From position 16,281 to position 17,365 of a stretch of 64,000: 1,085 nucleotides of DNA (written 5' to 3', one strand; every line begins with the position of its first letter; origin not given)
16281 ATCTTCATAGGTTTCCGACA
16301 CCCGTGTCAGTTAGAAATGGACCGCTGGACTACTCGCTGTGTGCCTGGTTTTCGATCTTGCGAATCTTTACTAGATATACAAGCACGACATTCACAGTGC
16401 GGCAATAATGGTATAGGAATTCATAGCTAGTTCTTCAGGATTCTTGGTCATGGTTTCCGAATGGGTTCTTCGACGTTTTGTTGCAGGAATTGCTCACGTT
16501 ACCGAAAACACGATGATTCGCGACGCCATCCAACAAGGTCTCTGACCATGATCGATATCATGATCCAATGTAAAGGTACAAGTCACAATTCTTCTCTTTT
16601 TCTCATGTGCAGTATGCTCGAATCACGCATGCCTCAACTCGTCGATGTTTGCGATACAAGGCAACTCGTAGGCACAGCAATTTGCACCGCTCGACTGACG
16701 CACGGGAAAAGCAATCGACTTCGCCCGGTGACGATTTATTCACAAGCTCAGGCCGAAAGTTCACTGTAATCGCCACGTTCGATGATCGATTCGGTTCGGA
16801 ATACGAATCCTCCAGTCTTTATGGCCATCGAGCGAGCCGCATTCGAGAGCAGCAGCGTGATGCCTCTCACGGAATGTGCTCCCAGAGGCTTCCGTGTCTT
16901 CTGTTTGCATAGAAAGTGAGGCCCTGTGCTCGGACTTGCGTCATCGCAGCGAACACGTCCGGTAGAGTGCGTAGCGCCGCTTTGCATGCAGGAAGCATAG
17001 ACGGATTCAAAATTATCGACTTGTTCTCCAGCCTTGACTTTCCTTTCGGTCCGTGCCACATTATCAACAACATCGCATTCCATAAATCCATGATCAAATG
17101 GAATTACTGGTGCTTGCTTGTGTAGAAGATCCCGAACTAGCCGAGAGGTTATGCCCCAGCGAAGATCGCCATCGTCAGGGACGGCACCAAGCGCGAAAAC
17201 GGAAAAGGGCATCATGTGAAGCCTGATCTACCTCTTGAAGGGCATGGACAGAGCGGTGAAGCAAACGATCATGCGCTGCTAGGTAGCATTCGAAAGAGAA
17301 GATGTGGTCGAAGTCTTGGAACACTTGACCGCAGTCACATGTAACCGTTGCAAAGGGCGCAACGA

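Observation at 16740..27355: Inverted pair of a third TnpB-like family whose RuvC-III Asp is replaced, flanking a 9.3-kb segment with photolyase, family-1 copies and DUF177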

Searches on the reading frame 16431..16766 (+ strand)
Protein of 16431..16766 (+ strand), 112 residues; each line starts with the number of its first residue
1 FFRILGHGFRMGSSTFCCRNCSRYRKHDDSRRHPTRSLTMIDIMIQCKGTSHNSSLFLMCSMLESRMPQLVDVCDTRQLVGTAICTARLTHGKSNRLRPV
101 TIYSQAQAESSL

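Call 77: search_protein_families(library=ncbifam, max_evalue=1, proteins=[window:16431-16766:+])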
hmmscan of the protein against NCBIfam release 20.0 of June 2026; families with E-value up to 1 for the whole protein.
window:16431-16766:+ (112 aa): 0 families

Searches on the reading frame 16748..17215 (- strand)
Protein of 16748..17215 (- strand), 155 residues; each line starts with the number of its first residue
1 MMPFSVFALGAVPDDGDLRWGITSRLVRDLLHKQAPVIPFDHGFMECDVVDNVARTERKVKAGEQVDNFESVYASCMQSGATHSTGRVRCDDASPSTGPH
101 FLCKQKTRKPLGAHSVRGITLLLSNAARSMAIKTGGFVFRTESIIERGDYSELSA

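Call 11: search_protein_families(library=pfam, max_evalue=10, proteins=[window:16748-17215:-])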
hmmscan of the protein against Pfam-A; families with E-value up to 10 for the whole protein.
window:16748-17215:- (155 aa): 1 family
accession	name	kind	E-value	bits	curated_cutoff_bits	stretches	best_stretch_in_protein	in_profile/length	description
PF10893.13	Phage_186_Fil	-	0.051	13.7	25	1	30-48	7-25/56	Bacteriophage 186, Fil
